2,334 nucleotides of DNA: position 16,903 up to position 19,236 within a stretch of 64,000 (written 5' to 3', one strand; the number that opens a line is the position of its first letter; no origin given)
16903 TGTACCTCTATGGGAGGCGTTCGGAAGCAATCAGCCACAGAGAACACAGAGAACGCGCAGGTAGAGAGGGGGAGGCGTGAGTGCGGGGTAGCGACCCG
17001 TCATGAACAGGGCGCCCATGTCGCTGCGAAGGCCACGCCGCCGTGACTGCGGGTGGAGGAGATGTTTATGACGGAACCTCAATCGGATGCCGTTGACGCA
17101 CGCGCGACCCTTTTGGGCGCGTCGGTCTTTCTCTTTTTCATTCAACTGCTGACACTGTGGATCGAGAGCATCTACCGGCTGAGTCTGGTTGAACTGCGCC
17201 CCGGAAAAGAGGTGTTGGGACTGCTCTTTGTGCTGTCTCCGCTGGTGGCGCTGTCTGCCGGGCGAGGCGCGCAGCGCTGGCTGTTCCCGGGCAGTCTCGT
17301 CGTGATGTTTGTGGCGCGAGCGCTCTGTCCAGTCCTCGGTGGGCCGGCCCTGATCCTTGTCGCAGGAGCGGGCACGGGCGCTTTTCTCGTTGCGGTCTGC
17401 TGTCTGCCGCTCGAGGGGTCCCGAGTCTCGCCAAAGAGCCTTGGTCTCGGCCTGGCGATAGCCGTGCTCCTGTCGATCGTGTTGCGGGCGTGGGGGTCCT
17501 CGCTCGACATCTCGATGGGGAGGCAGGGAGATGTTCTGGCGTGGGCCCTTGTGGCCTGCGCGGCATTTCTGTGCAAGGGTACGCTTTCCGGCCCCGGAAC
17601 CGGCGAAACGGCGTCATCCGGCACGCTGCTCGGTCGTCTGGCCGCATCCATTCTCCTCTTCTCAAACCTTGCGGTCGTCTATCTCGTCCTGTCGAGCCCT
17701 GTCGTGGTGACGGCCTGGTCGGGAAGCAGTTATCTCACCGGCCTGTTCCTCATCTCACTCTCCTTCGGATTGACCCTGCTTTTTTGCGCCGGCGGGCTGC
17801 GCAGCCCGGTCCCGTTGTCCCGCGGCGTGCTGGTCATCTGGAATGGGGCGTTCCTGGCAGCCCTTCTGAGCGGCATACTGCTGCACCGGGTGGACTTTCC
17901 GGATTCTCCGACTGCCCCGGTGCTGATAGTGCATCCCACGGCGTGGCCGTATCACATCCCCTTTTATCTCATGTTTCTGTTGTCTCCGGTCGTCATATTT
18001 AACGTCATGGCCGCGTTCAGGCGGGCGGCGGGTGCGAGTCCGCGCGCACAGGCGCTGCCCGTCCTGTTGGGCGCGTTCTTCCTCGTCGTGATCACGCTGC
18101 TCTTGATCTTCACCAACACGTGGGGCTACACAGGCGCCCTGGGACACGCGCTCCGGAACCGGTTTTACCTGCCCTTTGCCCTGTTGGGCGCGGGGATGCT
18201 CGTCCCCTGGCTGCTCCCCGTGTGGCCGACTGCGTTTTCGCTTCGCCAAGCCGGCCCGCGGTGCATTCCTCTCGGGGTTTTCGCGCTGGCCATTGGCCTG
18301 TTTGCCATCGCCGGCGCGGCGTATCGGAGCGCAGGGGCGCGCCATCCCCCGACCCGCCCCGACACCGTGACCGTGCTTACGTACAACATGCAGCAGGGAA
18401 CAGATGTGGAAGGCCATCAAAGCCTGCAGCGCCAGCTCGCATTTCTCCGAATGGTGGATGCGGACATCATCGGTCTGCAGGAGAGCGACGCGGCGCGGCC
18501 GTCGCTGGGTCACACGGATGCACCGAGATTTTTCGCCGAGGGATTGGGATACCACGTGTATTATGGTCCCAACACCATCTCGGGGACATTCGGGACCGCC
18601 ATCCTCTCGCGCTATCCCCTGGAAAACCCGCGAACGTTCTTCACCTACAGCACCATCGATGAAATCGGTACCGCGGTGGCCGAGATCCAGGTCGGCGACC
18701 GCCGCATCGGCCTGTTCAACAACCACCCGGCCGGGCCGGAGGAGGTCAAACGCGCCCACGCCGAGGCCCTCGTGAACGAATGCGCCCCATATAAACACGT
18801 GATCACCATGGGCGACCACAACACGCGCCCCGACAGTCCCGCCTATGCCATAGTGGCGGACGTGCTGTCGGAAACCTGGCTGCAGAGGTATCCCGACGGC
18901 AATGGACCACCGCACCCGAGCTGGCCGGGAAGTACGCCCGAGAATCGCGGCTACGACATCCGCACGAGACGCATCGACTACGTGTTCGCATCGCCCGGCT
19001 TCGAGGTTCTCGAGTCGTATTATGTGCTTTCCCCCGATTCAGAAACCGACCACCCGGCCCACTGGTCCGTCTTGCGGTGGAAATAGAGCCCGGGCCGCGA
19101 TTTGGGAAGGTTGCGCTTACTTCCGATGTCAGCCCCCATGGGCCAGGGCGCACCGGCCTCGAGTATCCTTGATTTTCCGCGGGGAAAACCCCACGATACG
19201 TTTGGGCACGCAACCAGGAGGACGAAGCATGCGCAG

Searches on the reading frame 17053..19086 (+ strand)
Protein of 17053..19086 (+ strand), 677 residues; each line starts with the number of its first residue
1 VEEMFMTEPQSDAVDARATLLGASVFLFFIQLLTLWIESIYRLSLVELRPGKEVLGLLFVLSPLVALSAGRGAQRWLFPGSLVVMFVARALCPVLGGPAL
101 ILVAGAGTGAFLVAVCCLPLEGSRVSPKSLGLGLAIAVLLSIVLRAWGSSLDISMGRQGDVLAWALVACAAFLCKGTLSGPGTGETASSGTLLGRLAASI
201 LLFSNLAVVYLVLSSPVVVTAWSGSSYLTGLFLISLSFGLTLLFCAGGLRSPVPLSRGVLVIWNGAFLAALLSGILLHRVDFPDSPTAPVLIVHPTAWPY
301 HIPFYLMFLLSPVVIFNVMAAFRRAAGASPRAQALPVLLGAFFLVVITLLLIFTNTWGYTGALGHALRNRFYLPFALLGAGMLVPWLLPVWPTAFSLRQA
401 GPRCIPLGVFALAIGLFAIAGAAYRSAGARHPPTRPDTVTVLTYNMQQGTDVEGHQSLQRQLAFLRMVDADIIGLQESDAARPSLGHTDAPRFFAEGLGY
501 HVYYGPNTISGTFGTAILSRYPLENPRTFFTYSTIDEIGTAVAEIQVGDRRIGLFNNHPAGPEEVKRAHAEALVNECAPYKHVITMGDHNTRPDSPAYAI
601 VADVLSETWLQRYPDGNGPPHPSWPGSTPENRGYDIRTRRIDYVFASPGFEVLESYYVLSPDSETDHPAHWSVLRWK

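Call 22: find_encoding_contigs(protein=window:17053-19086:+, flank=10000, max_places=4)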
Protein window:17053-19086:+ (677 aa): no gene with exactly this product is on record in the collection.

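Call 28: find_encoding_contigs(protein=window:17062-19086:+, flank=10000, max_places=3)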
Protein window:17062-19086:+ (674 aa): 2 contigs read that carry it; 1 place shown.
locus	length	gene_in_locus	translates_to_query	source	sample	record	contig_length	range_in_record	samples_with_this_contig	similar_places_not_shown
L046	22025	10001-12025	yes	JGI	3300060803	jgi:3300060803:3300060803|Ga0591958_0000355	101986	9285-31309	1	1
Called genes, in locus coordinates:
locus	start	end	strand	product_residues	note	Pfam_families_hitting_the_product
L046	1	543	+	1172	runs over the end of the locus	PF22680:Glyco_hydro_123_N_2, PF13320:GH123_cat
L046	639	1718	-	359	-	PF00180:Iso_dh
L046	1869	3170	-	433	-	PF01210:NAD_Gly3P_dh_N (faint), PF02558:ApbA (faint), PF03446:NAD_binding_2 (faint), PF03721:UDPG_MGDP_dh_N, PF00984:UDPG_MGDP_dh, PF03720:UDPG_MGDP_dh_C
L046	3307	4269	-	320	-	PF01261:AP_endonuc_2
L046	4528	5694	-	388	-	PF01408:GFO_IDH_MocA, PF02894:GFO_IDH_MocA_C, PF22685:Gal80p_C-like (weak), PF22725:GFO_IDH_MocA_C3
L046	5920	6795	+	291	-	PF02673:BacA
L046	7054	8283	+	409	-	PF13517:FG-GAP_3 (weak)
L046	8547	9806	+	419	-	PF07221:GlcNAc_2-epim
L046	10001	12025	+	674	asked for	PF03372:Exo_endo_phos, PF23226:Exo_endo_phos_PGAP2IP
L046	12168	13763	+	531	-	PF03747:ADP_ribosyl_GH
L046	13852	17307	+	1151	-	PF00754:F5_F8_type_C (weak), PF24135:DUF7402, PF24607:CBM_AftD (weak), PF22633:F5_F8_type_C_2 (weak), PF07940:Hepar_II_III_C (faint)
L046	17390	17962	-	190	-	PF00376:MerR, PF12728:HTH_17, PF00072:Response_reg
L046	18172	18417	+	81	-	-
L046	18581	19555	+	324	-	PF02653:BPD_transp_2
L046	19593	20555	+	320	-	PF00532:Peripla_BP_1, PF13407:Peripla_BP_4, PF13377:Peripla_BP_3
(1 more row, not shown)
